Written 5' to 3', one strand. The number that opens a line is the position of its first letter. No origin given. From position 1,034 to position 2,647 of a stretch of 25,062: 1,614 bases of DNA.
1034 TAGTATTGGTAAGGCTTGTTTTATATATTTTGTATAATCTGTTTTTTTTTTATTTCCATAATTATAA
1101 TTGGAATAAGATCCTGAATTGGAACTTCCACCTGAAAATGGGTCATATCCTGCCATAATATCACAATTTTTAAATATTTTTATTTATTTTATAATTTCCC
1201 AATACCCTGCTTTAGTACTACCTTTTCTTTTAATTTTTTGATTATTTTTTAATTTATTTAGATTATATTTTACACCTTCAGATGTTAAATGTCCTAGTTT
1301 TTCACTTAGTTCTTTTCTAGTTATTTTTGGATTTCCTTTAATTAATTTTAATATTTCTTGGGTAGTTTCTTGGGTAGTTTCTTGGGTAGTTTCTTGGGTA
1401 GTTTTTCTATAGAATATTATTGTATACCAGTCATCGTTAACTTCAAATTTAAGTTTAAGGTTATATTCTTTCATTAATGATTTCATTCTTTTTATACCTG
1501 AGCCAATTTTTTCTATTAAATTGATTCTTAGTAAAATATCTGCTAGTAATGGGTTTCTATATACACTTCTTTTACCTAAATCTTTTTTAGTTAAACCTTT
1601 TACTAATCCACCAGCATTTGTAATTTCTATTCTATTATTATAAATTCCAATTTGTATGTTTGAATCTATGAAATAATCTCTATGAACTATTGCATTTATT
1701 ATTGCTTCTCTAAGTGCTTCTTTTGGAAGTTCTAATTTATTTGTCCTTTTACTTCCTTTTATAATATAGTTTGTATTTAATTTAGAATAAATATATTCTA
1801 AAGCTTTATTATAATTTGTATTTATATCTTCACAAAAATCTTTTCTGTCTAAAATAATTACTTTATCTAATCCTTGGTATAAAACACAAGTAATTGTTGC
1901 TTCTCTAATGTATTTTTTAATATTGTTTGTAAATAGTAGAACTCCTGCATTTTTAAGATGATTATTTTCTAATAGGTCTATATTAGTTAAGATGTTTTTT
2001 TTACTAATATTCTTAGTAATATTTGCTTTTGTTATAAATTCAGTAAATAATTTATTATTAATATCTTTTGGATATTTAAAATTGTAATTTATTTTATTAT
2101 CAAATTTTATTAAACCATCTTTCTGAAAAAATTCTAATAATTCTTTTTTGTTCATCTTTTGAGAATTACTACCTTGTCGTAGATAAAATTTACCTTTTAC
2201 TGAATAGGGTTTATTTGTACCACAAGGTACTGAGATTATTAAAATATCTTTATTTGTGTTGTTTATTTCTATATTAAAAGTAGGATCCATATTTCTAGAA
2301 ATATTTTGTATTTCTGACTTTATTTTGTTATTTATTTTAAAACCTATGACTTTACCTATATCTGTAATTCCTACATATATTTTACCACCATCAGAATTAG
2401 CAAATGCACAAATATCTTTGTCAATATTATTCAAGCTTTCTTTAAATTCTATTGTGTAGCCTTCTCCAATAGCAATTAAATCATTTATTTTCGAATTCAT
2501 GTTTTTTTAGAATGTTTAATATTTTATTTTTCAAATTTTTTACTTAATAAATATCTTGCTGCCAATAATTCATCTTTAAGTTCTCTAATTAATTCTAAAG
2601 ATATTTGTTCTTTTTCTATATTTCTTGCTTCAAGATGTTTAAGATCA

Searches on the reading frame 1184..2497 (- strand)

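Call 58: search_protein_families(library=pfam, proteins=[window:1184-2497:-], max_evalue=0.01)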
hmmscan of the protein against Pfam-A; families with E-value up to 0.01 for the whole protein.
window:1184-2497:- (437 aa): 3 families
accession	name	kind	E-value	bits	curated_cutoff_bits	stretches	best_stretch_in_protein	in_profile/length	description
PF04326.19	SLFN_AlbA_2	-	3.6e-22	79.5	25.3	1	12-116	1-118/118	Schlafen, AlbA_2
PF13749.12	HATPase_c_4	-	5.6e-19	68.4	26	1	279-353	2-80/89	Putative ATP-dependent DNA helicase recG C-terminal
PF13412.12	HTH_24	-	6.7e-06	26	21.9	1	377-423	3-48/48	Winged helix-turn-helix DNA-binding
